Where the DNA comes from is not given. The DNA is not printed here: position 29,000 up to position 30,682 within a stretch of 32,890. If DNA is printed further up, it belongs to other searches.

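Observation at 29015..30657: Single-gene compositional island: higher-GC, Trp/Arg-rich 461-aa orphan between ychF and hppA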

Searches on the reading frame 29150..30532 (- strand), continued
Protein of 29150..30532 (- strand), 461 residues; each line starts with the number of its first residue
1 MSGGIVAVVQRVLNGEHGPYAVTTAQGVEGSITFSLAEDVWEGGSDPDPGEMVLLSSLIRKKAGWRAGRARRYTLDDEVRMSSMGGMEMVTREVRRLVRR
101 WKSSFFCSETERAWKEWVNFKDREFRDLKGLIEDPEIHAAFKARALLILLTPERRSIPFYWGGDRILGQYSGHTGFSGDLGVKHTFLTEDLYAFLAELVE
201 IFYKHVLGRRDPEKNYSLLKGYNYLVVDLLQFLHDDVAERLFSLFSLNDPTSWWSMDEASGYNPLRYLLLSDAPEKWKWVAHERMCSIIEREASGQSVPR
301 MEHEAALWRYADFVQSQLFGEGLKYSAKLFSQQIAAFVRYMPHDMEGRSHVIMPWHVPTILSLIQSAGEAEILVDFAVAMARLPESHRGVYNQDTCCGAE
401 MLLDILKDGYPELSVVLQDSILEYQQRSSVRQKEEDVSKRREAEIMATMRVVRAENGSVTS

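Call 63: list_cluster_members(proteins=[P0009, P0011, P0012, P0014, P0021, P0033, P0015, P0020, P0023, P0024])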
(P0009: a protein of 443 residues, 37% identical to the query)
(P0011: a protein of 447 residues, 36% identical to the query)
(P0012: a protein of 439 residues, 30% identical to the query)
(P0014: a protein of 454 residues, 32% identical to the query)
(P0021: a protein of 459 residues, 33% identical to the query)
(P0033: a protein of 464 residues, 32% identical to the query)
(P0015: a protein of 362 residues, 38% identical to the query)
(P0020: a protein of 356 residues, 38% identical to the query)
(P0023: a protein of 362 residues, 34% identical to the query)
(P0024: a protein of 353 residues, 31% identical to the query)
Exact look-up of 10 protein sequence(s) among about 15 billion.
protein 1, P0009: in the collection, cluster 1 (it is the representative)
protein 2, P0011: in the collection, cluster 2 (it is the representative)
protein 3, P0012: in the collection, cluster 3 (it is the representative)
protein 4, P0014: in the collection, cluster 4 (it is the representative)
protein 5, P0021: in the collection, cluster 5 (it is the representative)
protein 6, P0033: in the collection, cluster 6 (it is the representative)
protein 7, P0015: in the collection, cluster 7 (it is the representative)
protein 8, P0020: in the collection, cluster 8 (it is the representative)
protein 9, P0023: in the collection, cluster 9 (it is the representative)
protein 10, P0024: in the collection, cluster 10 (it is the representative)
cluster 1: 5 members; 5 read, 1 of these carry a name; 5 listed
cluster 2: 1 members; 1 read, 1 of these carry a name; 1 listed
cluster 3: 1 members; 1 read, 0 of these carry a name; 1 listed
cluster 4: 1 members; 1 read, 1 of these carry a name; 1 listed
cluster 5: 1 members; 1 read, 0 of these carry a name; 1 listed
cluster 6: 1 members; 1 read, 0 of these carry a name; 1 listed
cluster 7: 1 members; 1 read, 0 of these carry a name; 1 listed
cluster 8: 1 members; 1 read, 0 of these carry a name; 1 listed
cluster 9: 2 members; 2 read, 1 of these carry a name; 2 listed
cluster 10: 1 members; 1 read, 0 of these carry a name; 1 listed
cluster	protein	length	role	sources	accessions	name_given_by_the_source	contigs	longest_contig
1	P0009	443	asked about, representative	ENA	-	-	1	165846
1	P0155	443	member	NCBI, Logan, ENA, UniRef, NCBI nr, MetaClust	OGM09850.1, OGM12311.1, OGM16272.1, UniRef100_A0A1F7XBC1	hypothetical protein A2W13_01555 [Candidatus Woesebacteria bacterium RBG_16_36_11] | Uncharacterized protein n=3 Tax=Candidatus Woeseibacteriota TaxID=1752722 ... | MAG: hypothetical protein A2Z67_03565 [Candidatus Woesebacteria bacterium RBG_13_36_22]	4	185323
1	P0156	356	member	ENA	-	-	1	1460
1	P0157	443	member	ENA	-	-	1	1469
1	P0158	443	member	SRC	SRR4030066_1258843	-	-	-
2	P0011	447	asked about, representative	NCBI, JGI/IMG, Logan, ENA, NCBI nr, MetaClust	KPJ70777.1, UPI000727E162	hypothetical protein AMJ51_00995 [Microgenomates bacterium DG_75] | MAG: hypothetical protein AMJ51_00995 [Microgenomates bacterium DG_75] | status=active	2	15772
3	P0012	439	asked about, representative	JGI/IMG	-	-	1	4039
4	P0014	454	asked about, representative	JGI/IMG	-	hypothetical protein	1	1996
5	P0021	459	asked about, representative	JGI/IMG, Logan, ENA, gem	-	-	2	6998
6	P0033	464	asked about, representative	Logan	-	-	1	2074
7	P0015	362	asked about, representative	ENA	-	-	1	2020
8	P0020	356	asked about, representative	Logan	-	-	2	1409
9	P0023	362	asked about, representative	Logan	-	-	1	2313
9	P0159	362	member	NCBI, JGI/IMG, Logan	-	hypothetical protein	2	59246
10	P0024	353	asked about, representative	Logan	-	-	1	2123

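Call 65: find_encoding_contigs(protein=P0155, flank=10000, max_places=4)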
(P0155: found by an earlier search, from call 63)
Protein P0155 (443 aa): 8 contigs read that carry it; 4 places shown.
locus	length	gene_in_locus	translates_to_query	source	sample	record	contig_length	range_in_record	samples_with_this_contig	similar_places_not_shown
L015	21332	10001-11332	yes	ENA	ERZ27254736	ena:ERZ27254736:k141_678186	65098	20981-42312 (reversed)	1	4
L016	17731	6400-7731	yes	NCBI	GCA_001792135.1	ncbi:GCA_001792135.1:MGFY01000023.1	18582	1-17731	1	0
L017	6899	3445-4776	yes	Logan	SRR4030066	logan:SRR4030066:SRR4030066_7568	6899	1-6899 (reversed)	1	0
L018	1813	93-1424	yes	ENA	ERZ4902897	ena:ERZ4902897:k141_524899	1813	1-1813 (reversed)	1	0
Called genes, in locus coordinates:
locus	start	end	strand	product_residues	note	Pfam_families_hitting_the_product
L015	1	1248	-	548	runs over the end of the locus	PF00753:Lactamase_B, PF12706:Lactamase_B_2, PF22505:RNase_J_b_CASP, PF17770:RNase_J_C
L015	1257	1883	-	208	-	PF03167:UDG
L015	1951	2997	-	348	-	PF00004:AAA, PF07728:AAA_5 (weak), PF22667:Lon_lid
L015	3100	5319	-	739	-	PF01138:RNase_PH, PF03725:RNase_PH_C, PF03726:PNPase (weak), PF01138:RNase_PH, PF00013:KH_1, PF00575:S1, PF23459:S1_RRP5 (weak)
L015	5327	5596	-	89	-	PF00312:Ribosomal_S15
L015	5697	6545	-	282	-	-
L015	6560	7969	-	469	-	PF00009:GTP_EFTU, PF00071:Ras (faint), PF01926:MMR_HSR1, PF08477:Roc (faint), PF22042:EF-G_D2, PF03144:GTP_EFTU_D2 (faint), PF11987:IF-2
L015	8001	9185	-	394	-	PF08529:NusA_N, PF13184:KH_NusA_1st, PF26594:KH_NusA_2nd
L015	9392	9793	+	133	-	-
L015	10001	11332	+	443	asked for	-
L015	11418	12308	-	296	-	PF00226:DnaJ, PF01556:DnaJ_C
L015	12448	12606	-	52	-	-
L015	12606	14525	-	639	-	PF00012:HSP70, PF06723:MreB_Mbl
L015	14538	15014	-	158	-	PF01025:GrpE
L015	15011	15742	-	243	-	PF01628:HrcA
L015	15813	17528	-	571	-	PF03023:MurJ, PF13440:Polysacc_synt_3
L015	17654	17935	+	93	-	PF01649:Ribosomal_S20p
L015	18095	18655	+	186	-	PF05137:PilN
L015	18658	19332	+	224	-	-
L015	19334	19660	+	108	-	-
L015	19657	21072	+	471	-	PF00041:fn3 (weak), PF16656:Pur_ac_phosph_N, PF19077:Big_13 (weak)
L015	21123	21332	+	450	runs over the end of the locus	-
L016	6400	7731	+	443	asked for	-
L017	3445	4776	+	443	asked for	-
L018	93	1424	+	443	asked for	-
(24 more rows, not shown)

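Call 66: find_encoding_contigs(protein=P0011, flank=10000, max_places=2)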
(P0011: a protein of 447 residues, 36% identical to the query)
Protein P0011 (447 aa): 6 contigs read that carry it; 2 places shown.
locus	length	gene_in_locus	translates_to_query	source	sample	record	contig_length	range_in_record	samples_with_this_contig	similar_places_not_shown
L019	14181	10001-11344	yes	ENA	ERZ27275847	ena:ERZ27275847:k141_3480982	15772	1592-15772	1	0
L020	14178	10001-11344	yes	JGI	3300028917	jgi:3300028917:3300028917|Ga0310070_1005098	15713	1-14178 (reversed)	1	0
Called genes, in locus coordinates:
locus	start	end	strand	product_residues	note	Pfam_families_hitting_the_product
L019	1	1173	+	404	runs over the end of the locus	PF22694:CtpB_N-like (weak), PF00595:PDZ, PF13180:PDZ_2, PF17820:PDZ_6, PF03572:Peptidase_S41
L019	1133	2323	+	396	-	PF00089:Trypsin, PF13365:Trypsin_2, PF00595:PDZ (weak), PF13180:PDZ_2, PF17820:PDZ_6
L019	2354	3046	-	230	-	PF03462:PCRF, PF00472:RF-1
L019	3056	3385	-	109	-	PF01197:Ribosomal_L31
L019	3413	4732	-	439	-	PF00152:tRNA-synt_2 (faint), PF13393:tRNA-synt_His, PF00587:tRNA-synt_2b (weak), PF03129:HGTP_anticodon, PF12745:HGTP_anticodon2 (weak)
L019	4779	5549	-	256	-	-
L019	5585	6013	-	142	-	PF09136:Glucodextran_B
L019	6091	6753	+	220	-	PF13483:Lactamase_B_3, PF12706:Lactamase_B_2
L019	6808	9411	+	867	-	PF00772:DnaB, PF03796:DnaB_C, PF13481:AAA_25, PF14890:Intein_splicing, PF14528:LAGLIDADG_3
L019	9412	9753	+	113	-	-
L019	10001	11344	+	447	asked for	-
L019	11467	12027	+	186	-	PF08207:EFP_N, PF01132:EFP, PF09285:Elong-fact-P_C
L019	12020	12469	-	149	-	-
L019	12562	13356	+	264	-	PF01790:LGT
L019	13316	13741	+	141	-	PF01258:zf-dskA_traR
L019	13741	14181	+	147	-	?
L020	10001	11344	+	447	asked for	-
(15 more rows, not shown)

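Call 68: list_cluster_members(proteins=[P0025, P0027, P0029, P0034, P0039, P0046, P0054, P0061, P0071, P0136])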
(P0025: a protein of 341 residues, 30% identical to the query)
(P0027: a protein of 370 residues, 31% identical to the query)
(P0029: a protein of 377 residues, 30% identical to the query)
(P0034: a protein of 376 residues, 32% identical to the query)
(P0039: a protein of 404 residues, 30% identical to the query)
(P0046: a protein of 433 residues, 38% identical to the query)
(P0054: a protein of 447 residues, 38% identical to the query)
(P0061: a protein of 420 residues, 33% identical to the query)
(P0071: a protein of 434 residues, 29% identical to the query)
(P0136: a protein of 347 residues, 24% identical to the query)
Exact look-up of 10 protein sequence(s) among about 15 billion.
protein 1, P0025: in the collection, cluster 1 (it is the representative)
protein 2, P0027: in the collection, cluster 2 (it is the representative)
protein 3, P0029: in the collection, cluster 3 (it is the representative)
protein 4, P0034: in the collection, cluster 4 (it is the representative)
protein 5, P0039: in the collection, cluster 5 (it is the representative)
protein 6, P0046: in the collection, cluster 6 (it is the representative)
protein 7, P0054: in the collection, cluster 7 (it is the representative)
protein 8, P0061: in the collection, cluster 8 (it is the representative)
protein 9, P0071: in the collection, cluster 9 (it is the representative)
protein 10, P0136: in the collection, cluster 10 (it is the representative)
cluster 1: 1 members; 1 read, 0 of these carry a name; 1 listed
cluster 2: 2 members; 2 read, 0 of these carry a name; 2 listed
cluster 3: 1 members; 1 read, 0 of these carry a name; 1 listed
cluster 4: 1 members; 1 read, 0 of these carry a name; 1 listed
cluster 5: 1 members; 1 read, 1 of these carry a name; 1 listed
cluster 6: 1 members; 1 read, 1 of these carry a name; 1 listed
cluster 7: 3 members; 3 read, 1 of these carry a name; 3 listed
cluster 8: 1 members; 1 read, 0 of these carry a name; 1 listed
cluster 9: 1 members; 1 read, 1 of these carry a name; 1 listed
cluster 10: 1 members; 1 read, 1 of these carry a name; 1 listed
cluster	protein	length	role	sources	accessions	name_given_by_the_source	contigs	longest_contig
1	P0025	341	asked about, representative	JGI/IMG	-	-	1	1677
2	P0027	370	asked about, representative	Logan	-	-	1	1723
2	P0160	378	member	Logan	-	-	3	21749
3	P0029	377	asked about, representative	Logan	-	-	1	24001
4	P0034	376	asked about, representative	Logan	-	-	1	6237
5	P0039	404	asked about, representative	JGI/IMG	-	hypothetical protein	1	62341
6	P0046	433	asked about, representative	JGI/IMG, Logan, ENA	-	hypothetical protein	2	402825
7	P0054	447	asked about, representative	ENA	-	-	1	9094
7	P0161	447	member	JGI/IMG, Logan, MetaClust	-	\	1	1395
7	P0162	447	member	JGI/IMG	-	-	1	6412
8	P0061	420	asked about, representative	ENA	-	-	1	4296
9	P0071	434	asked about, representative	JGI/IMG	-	hypothetical protein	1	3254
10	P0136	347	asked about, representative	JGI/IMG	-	hypothetical protein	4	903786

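Call 69: find_encoding_contigs(protein=P0159, flank=10000, max_places=3)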
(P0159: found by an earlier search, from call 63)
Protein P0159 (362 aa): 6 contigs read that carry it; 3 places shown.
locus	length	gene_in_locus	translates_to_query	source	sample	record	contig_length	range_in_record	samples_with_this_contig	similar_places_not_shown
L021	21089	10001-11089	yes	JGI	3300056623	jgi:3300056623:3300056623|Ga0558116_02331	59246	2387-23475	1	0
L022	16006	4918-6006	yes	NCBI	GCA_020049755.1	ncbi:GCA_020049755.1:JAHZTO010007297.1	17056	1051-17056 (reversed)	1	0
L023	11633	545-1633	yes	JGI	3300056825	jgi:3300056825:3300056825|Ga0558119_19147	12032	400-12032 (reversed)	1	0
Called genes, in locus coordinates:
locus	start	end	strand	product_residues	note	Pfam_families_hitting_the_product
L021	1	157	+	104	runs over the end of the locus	-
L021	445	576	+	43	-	-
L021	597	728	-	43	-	-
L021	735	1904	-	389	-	PF20296:MTaX1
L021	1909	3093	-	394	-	PF00145:DNA_methylase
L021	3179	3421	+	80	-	-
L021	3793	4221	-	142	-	-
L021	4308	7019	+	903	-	PF05970:PIF1 (faint), PF13086:AAA_11 (faint), PF13245:AAA_19, PF13604:AAA_30, PF01443:Viral_helicase1, PF13538:UvrD_C_2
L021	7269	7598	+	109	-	-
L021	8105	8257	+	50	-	-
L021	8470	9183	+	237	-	-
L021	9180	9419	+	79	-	-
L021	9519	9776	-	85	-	-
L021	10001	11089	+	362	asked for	-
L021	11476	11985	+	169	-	-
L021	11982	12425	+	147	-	-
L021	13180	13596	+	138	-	-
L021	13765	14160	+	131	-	-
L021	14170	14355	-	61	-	-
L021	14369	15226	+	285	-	PF01145:Band_7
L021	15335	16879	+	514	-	PF13687:DUF4153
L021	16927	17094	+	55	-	-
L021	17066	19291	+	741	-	PF10101:DUF2339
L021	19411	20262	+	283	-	PF13387:Lnb_N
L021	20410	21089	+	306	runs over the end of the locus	PF08239:SH3_3 (weak), PF03734:YkuD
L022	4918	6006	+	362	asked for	-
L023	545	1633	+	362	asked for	-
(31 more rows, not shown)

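Call 83: search_dna_similar(query=window:29150-30532:-, collection=phages, mode=protein, max_evalue=0.001)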
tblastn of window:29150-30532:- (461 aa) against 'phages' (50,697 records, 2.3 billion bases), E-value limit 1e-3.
No match.

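Call 84: search_dna_similar(query=window:29150-30532:-, collection=plasmids, mode=protein, max_evalue=0.001)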
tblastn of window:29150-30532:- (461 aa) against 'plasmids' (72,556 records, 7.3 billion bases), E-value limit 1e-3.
No match.

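Call 87: search_protein_families(library=pfam, proteins=[L006:6910-7896:-, L006:9175-9660:+, L006:9722-10306:-, L006:10839-11438:-, L006:11890-12714:+, L006:4976-5929:-, L006:5929-6459:-, L006:6546-6917:+, L006:12763-13494:+, L006:13494-14192:+], max_evalue=0.0001)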
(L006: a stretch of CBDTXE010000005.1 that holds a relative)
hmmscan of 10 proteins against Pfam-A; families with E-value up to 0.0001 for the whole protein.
L006:6910-7896:- (329 aa): 0 families

L006:9175-9660:+ (162 aa): 0 families

L006:9722-10306:- (195 aa): 0 families

L006:10839-11438:- (200 aa): 1 family
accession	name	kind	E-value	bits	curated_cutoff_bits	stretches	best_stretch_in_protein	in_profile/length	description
PF01872.23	RibD_C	-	5.4e-21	75.7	24.1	1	3-183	2-195/197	RibD C-terminal domain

L006:11890-12714:+ (275 aa): 5 families
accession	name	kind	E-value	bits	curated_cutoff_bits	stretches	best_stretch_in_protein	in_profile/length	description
PF00805.28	Pentapeptide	-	3.4e-27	94.1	20.2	3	132-171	1-40/40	Pentapeptide repeats (8 copies)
PF13599.13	Pentapeptide_4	-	3e-25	88.5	38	2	135-209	4-78/78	Pentapeptide repeat region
PF13576.12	Pentapeptide_3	-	3.7e-16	59.5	27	1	169-207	6-47/48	Pentapeptide repeats (9 copies)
PF25296.1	Decapeptide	-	1.6e-07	31.5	45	0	139-207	2-70/74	Decapeptide repeat region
PF23894.2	LD_SV2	-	9e-06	26.4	29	0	148-209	31-92/92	SV2A/B/C luminal domain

L006:4976-5929:- (318 aa): 1 family
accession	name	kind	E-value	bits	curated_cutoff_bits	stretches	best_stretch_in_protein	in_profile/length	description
PF13243.12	SQHop_cyclase_C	-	2e-10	40.7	26.1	1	86-165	148-227/319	Squalene-hopene cyclase C-terminal domain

L006:5929-6459:- (177 aa): 0 families

L006:6546-6917:+ (124 aa): 0 families

L006:12763-13494:+ (244 aa): 1 family
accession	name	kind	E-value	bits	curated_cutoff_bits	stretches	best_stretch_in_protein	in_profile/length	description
PF00834.25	Ribul_P_3_epim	-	6.3e-46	156.7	21.1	1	19-211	2-195/198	Ribulose-phosphate 3 epimerase family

L006:13494-14192:+ (233 aa): 2 families
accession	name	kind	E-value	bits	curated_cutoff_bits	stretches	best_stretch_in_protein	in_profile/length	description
PF13483.12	Lactamase_B_3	-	2.6e-29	102.7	24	1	3-202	2-160/160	Beta-lactamase superfamily domain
PF12706.13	Lactamase_B_2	-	6.7e-23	81.8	27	1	51-203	24-200/200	Beta-lactamase superfamily domain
